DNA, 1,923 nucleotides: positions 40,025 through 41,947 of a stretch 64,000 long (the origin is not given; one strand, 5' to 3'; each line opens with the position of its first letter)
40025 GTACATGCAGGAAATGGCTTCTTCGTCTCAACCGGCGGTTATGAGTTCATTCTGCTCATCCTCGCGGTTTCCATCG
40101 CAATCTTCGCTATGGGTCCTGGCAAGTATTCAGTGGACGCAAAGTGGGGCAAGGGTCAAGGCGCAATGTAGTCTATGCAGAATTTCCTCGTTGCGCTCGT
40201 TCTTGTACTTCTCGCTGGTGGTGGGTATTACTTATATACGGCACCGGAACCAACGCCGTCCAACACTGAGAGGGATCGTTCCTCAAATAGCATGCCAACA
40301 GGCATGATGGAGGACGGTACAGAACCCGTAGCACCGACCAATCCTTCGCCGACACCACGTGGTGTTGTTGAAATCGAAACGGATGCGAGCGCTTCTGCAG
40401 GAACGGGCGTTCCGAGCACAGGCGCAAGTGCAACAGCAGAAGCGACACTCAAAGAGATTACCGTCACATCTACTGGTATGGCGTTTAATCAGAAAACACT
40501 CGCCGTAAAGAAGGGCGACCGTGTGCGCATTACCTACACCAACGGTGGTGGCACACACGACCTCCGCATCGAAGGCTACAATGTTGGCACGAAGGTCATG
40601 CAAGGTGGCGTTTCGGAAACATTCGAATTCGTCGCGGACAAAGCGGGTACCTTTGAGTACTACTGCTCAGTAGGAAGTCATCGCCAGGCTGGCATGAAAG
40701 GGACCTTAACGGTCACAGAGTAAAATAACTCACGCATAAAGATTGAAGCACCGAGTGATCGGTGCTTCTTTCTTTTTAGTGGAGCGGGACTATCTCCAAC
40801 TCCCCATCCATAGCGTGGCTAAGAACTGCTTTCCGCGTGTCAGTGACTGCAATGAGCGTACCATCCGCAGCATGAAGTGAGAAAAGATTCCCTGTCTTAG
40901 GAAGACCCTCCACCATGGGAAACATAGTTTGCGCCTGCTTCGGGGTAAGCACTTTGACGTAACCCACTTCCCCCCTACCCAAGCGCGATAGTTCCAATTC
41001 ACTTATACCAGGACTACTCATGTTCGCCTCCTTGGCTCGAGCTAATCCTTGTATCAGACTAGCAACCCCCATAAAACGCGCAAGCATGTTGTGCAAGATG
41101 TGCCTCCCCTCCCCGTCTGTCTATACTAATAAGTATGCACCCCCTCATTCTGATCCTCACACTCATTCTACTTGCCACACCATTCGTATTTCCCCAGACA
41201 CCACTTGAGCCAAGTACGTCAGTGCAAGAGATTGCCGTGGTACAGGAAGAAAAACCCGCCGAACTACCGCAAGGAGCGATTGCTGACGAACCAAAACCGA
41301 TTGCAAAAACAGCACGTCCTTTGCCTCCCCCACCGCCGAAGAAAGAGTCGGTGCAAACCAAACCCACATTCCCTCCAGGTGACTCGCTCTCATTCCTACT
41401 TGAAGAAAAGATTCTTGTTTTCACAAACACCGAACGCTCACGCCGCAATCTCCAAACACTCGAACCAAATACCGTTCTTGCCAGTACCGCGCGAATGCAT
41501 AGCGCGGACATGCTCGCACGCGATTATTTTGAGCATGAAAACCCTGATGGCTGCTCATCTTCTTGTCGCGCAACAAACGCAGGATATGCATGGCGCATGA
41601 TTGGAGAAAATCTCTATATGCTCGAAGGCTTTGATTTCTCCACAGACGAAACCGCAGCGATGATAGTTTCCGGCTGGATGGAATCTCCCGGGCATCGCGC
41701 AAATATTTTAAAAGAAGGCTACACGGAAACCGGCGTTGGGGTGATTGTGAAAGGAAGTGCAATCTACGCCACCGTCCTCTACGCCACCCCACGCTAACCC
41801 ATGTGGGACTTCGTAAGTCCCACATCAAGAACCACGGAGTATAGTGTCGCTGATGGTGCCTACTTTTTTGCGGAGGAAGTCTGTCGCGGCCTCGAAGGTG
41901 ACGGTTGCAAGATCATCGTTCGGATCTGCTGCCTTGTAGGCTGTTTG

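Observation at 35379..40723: Non-canonical periplasmic copper/redox gene island without CopA or a multicopper oxidase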

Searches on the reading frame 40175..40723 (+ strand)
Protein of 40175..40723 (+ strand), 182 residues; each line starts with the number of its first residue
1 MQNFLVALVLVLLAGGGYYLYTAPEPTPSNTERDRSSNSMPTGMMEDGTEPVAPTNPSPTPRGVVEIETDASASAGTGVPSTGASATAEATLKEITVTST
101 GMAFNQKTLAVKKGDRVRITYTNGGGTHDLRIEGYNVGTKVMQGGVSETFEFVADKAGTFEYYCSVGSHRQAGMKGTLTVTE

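Call 3: search_protein_families(library=pfam, proteins=[window:40175-40723:+], max_evalue=0.01)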
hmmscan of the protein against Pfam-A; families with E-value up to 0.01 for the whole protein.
window:40175-40723:+ (182 aa): 4 families
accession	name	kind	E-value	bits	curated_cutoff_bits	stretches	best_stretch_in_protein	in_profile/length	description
PF00127.26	Copper-bind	-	4.8e-09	37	21.2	1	95-180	5-98/99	Copper binding proteins, plastocyanin/azurin family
PF13473.12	Cupredoxin_1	-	2e-08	34.6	27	1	84-180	12-104/104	Cupredoxin-like domain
PF07732.21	Cu-oxidase_3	-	0.00013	22.5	21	1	103-181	23-115/119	Multicopper oxidase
PF07731.20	Cu-oxidase_2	-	0.00099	19.3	20.4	0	145-181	98-134/137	Multicopper oxidase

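Call 4: search_protein_families(library=ncbifam, proteins=[window:40175-40723:+], max_evalue=0.01)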
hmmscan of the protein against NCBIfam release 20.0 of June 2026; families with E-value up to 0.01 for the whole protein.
window:40175-40723:+ (182 aa): 10 families
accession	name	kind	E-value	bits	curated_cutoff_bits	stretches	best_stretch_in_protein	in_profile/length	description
NF051440.1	CuResCopIPSEAE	equivalog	6.8e-11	42.2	280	2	67-127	16-75/180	copper-resistant cuproprotein CopI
NF052460.1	L-NosZ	equivalog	3.5e-09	35.7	700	1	89-166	375-463/480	clade III lactonase-type nitrous-oxide reductase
TIGR02656.1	cyanin_plasto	equivalog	9.9e-08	32.3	87.85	1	102-180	12-98/99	plastocyanin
TIGR03096.1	nitroso_cyanin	equivalog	1.7e-07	31.1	142.85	1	103-181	57-134/135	nitrosocyanin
TIGR04246.1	nitrous_NosZ_Gp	equivalog_domain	4.4e-07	28.6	625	1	94-165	484-560/578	Sec-dependent nitrous-oxide reductase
TIGR04244.1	nitrous_NosZ_RR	equivalog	2.1e-06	26.6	625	1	94-170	536-615/627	TAT-dependent nitrous-oxide reductase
TIGR03102.1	halo_cynanin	subfamily_domain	3.4e-06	27.1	93.8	1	96-180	31-114/115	halocyanin domain-containing protein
TIGR02376.1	Cu_nitrite_red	equivalog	0.00021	20.8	296.3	1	107-180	59-144/326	copper-containing nitrite reductase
TIGR03388.1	ascorbase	equivalog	0.00035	19.4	614.8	1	147-181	86-120/542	L-ascorbate oxidase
TIGR01480.1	copper_res_A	subfamily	0.0066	15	478.95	0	141-180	553-592/593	copper resistance system multicopper oxidase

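Call 21: find_homologous_proteins(query=window:40175-40723:+, max_evalue=0.00001)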
Query window:40175-40723:+ (182 aa): 2112 proteins with E <= 0.00001 among 3039 candidates; the best 120 are listed.
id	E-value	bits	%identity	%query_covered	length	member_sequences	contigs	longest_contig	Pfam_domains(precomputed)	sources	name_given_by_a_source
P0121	9.8e-113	392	100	100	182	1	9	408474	PF00127.27,PF13473.13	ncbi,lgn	-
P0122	5.7e-60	220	61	100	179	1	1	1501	PF00127.27,PF13473.13,PF07732.22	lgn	-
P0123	2.8e-59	218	60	100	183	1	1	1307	PF00127.27,PF13473.13,PF07732.22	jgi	jgi:plastocyanin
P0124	6.9e-52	194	55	100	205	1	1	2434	PF00127.27,PF13473.13,PF07732.22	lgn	-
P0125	2.8e-51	192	52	99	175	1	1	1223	PF00127.27,PF13473.13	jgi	jgi:plastocyanin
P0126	2.6e-49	185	81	56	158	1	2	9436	PF00127.27,PF13473.13,PF07732.22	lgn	-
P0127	4.4e-49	185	52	99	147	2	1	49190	PF07731.21,PF00127.27,PF13473.13,PF07732.22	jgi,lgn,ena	-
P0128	2.4e-48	182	54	99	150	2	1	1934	PF07731.21,PF00127.27,PF13473.13,PF07732.22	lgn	-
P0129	1.5e-47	180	53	99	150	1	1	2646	PF07731.21,PF00127.27,PF13473.13,PF07732.22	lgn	-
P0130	6.6e-47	178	57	100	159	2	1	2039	PF07731.21,PF00127.27,PF13473.13,PF07732.22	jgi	jgi:plastocyanin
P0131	3.7e-46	175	87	49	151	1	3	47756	PF07731.21,PF00127.27,PF13473.13,PF07732.22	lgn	-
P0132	4.7e-46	175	54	99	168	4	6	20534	PF00127.27,PF13473.13,PF07732.22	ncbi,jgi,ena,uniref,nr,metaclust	ncbi:hypothetical protein A3A38_04825 [Candidatus Kaiserbacteria bacterium RIFCSPLOWO2_01_FULL_53_17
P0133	6.1e-46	174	54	100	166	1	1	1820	PF00127.27,PF13473.13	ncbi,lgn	-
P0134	1.1e-45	174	50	99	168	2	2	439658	PF00127.27,PF13473.13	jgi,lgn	-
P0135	7.9e-45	171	74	53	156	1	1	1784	PF00127.27,PF13473.13,PF07732.22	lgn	-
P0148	3.5e-41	159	62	61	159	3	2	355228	PF00127.27,PF13473.13,PF07732.22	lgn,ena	-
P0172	1.5e-38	150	46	91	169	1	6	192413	PF07731.21,PF00127.27,PF13473.13,PF07732.22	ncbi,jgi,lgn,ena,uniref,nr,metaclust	ncbi:hypothetical protein A2765_03965 [Candidatus Kaiserbacteria bacterium RIFCSPHIGHO2_01_FULL_56_2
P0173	1.7e-38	150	49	100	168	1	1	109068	PF07731.21,PF00127.27,PF13473.13,PF07732.22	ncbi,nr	ncbi:MAG TPA: plastocyanin/azurin family copper-binding protein [Candidatus Paceibacterota bacterium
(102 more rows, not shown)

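Call 22: find_encoding_contigs(protein=P0134, flank=7000, max_places=1)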
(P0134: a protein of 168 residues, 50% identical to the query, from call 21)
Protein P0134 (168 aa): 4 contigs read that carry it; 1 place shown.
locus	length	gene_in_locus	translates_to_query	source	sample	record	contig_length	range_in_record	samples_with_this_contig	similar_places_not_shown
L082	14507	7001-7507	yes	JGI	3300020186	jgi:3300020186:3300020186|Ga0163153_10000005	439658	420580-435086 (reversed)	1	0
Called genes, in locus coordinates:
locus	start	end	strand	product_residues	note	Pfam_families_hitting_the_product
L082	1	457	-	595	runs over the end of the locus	PF00009:GTP_EFTU, PF01926:MMR_HSR1, PF22042:EF-G_D2, PF03144:GTP_EFTU_D2, PF00679:EFG_C, PF21018:BipA_C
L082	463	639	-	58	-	-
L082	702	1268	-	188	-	-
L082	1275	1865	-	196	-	-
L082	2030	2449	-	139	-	PF10517:DM13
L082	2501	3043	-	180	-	PF09351:DUF1993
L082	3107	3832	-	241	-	PF00459:Inositol_P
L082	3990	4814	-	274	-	PF01259:SAICAR_synt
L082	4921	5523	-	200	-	PF13628:DUF4142, PF03713:DUF305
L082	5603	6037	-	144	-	PF09945:DUF2177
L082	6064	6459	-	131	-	PF00293:NUDIX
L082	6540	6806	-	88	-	PF06620:DUF1150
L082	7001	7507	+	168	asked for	PF13473:Cupredoxin_1 (weak), PF00127:Copper-bind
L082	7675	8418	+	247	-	PF00188:CAP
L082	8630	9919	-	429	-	PF06202:GDE_C, PF22422:MGH1-like_GH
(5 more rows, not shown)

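Call 23: find_encoding_contigs(protein=P0148, flank=7000, max_places=1)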
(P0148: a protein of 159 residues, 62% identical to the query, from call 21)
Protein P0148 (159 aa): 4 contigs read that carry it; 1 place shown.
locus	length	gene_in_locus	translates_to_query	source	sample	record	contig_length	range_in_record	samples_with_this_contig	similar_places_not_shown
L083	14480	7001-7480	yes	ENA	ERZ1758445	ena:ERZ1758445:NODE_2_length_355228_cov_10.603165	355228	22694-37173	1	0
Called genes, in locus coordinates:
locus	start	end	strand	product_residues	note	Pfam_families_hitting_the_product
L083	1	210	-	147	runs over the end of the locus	PF00583:Acetyltransf_1, PF13673:Acetyltransf_10, PF13508:Acetyltransf_7, PF08445:FR47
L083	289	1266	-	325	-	PF01636:APH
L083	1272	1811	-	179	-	PF01725:Ham1p_like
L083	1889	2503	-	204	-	-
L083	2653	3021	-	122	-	-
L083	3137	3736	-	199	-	-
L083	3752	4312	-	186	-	PF01928:CYTH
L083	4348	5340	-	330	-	-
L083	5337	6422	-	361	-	PF00300:His_Phos_1 (faint)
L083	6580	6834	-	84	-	-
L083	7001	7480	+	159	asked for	PF07732:Cu-oxidase_3 (faint), PF13473:Cupredoxin_1, PF00127:Copper-bind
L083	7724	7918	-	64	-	-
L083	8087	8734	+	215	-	PF00188:CAP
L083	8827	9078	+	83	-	-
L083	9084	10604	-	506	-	PF04307:YdjM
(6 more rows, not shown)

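Call 24: find_encoding_contigs(protein=P0172, flank=7000, max_places=1)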
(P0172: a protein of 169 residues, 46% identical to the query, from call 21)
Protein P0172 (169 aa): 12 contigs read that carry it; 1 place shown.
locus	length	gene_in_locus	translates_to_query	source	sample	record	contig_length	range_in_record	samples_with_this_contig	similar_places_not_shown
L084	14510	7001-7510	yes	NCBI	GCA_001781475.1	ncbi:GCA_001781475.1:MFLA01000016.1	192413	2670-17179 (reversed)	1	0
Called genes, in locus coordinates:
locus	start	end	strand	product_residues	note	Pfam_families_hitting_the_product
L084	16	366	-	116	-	-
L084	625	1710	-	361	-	PF19276:HD_assoc_2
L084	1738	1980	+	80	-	-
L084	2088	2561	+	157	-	-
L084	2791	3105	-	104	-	-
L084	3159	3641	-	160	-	PF08719:NADAR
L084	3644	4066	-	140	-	PF00293:NUDIX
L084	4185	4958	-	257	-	-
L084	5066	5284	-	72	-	PF06620:DUF1150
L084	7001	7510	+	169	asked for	PF07731:Cu-oxidase_2 (faint), PF13473:Cupredoxin_1, PF07732:Cu-oxidase_3 (faint), PF00127:Copper-bind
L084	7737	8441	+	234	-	PF00188:CAP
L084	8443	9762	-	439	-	PF03572:Peptidase_S41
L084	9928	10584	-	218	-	PF01471:PG_binding_1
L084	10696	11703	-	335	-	-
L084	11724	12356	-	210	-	PF04307:YdjM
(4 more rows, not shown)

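Call 25: find_encoding_contigs(protein=P0173, flank=7000, max_places=1)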
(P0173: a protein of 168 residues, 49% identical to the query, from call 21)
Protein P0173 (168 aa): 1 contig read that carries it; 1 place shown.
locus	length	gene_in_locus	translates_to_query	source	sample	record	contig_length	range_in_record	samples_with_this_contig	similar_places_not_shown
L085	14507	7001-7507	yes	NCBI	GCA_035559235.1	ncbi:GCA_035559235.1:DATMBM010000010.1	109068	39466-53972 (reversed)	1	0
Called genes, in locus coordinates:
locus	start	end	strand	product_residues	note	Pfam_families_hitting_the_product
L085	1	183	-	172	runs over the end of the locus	-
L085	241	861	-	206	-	-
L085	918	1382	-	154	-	PF04493:Endonuclease_5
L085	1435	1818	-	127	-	PF00072:Response_reg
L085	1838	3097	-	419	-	PF00512:HisKA, PF02518:HATPase_c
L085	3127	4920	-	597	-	PF00009:GTP_EFTU, PF01926:MMR_HSR1, PF22042:EF-G_D2, PF03144:GTP_EFTU_D2, PF00679:EFG_C, PF21018:BipA_C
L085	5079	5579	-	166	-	-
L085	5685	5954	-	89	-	PF06620:DUF1150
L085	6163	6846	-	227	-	PF00248:Aldo_ket_red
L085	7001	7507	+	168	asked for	PF07731:Cu-oxidase_2 (faint), PF07732:Cu-oxidase_3 (weak), PF13473:Cupredoxin_1, PF00127:Copper-bind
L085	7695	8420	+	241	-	PF00188:CAP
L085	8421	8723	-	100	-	PF22422:MGH1-like_GH (weak)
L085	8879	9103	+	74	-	PF04226:Transgly_assoc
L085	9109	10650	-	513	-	PF04307:YdjM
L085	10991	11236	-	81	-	-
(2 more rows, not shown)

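Call 52: search_solved_structures(query=window:40175-40723:+, max_evalue=0.001, show_alignments=1)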
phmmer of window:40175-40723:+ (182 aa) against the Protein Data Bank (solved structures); distinct sequences matched with E-value up to 0.001: 30.
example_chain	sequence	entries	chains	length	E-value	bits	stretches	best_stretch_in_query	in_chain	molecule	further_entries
2dv6_A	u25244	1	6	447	2.3e-15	60.2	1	66-180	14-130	Nitrite reductase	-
6tfd_A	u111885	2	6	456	1.9e-14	57.2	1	82-180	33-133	Copper-containing nitrite reductase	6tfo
1iby_A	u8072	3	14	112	1.4e-07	34.9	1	101-182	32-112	NITROSOCYANIN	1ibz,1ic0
6kol_A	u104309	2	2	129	1.5e-06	31.5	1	137-181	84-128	Blue (Type 1) copper domain protein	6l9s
1bxu_A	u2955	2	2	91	4.8e-06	29.8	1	101-180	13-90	PLASTOCYANIN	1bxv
6hbe_A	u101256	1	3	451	9.1e-06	29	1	101-170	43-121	Copper-containing nitrite reductase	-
2zwn_A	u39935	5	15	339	1.7e-05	28.1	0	138-177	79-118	two-domain type laccase | Multicopper oxidase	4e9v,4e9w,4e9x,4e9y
9cck_A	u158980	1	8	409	6.6e-05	26.2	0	124-180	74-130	Copper-containing nitrite reductase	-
1ov8_A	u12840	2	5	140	0.00012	25.3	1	138-181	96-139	Auracyanin B | PROTEIN (AURACYANIN)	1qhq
1pla_A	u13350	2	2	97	0.00019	24.7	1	100-180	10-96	PLASTOCYANIN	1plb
7aq4_A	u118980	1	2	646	0.00034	23.8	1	94-170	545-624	Nitrous-oxide reductase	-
7apy_A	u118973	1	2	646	0.0004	23.6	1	94-170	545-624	Nitrous-oxide reductase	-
7aq8_A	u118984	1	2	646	0.00047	23.4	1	94-170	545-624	Nitrous-oxide reductase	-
3sbp_A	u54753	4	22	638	0.00051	23.3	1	94-170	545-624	Nitrous-oxide reductase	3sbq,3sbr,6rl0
6y77_A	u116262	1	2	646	0.00052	23.2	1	94-170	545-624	Nitrous-oxide reductase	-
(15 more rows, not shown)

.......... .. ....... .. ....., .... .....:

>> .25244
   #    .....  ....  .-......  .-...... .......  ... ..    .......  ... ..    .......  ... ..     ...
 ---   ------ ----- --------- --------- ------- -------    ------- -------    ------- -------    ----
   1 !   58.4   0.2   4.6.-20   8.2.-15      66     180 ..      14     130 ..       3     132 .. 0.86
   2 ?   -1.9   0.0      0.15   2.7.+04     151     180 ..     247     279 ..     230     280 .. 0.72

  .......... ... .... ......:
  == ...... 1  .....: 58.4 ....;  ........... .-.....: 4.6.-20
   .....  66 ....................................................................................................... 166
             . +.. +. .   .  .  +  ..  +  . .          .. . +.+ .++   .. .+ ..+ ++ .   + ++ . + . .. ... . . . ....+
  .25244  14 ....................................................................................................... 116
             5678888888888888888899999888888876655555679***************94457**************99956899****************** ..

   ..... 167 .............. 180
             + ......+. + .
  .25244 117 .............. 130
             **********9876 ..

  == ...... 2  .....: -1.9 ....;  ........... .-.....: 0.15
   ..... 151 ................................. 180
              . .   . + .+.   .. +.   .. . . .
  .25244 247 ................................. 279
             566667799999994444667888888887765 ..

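Call 83: find_encoding_contigs(protein=P0121, flank=10000, max_places=10)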
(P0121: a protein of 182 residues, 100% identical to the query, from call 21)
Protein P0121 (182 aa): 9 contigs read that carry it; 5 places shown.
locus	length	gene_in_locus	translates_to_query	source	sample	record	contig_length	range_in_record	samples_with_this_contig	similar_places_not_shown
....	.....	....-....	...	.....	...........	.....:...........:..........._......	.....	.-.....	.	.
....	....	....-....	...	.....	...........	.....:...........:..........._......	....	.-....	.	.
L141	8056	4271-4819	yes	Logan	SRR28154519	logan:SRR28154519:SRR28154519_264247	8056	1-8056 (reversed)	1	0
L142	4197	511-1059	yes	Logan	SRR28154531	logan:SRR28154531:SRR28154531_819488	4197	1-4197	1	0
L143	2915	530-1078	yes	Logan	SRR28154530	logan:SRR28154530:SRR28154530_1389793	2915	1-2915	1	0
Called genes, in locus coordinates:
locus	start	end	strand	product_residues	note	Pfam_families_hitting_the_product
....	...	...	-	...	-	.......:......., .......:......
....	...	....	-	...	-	-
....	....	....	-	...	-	-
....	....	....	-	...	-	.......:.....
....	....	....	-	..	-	-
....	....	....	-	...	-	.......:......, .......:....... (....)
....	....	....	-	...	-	-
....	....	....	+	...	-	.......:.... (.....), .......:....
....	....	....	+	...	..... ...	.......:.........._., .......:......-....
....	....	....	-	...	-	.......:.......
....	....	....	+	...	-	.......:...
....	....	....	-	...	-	-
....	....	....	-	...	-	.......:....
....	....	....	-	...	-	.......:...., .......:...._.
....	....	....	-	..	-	-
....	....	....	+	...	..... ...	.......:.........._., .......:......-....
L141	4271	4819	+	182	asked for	PF13473:Cupredoxin_1, PF00127:Copper-bind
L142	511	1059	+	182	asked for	PF13473:Cupredoxin_1, PF00127:Copper-bind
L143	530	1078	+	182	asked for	PF13473:Cupredoxin_1, PF00127:Copper-bind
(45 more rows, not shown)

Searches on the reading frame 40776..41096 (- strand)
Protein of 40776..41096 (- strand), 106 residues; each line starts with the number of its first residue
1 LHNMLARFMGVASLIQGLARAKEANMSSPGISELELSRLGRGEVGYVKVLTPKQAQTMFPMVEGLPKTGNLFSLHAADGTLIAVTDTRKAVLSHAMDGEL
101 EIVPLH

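Call 7: search_protein_families(library=pfam, proteins=[window:40776-41096:-], max_evalue=0.001)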
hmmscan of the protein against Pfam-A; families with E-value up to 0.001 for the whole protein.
window:40776-41096:- (106 aa): 1 family
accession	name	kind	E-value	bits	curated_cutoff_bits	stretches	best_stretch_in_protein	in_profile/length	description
PF06620.16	DUF1150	-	4.6e-19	68.8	25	1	32-106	2-76/76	Protein of unknown function (DUF1150)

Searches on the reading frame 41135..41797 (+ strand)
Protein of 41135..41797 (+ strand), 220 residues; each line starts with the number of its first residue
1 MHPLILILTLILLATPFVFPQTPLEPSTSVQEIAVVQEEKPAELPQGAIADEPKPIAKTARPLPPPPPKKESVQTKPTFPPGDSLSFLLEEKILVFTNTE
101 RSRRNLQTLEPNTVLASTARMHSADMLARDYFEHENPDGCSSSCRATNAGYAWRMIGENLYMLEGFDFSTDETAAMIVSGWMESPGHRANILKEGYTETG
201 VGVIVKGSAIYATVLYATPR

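Call 7: search_protein_families(library=pfam, proteins=[window:41135-41797:+], max_evalue=0.001)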
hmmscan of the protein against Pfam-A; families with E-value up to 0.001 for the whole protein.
window:41135-41797:+ (220 aa): 1 family
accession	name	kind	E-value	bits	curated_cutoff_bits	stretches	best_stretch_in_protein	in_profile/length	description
PF00188.32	CAP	-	4.1e-17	63.5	21.1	1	97-213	4-114/117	Cysteine-rich secretory protein family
